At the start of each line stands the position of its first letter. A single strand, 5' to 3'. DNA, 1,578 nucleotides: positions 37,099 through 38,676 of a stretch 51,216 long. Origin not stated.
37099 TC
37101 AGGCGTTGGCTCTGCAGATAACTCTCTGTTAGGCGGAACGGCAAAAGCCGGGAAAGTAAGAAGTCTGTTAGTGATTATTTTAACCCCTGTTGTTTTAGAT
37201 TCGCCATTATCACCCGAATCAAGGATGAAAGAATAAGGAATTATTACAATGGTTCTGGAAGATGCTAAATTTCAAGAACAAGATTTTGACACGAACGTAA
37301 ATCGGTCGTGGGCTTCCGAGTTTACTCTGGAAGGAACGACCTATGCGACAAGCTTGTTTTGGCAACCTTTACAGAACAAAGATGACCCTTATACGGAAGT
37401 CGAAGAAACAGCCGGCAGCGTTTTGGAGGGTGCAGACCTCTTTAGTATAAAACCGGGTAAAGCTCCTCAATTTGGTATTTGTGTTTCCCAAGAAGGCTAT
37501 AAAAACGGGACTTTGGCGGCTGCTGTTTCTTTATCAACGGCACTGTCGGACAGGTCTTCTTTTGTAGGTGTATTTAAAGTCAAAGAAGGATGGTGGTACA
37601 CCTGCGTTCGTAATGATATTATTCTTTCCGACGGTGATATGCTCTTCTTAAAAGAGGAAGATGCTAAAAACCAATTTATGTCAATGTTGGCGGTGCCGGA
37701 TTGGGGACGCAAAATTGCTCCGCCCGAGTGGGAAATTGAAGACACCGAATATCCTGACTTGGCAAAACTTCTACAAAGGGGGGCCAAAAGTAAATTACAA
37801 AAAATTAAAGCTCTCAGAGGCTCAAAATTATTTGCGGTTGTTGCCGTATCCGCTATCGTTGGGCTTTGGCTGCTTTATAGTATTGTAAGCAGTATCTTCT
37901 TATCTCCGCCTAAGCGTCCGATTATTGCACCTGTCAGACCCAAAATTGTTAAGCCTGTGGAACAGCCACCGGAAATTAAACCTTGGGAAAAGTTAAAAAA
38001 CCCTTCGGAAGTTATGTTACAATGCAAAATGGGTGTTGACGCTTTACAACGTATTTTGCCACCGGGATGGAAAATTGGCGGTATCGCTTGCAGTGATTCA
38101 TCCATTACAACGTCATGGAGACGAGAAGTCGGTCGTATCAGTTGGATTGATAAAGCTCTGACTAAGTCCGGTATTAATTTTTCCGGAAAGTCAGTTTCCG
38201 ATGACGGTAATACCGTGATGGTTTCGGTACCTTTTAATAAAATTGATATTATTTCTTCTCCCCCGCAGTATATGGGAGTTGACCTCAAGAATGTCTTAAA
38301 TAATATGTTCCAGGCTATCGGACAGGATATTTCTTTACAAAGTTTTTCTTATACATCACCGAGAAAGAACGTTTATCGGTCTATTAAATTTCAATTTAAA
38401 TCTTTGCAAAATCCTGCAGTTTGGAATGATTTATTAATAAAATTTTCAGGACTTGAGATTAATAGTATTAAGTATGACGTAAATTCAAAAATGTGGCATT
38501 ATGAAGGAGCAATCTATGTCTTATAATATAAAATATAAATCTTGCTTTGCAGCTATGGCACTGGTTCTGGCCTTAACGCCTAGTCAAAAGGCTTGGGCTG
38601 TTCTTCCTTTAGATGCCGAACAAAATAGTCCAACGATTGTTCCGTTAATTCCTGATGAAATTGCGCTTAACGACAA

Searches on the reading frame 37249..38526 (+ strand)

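Call 9: search_protein_families(library=pfam, proteins=[window:37249-38526:+], max_evalue=0.001)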
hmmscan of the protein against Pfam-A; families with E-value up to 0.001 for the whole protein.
window:37249-38526:+ (425 aa): 1 family
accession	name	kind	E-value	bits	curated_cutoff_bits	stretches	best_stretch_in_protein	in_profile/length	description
PF06864.17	PAP_PilO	-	1.1e-13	51.3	26.7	1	34-424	3-419/419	Pilin accessory protein (PilO)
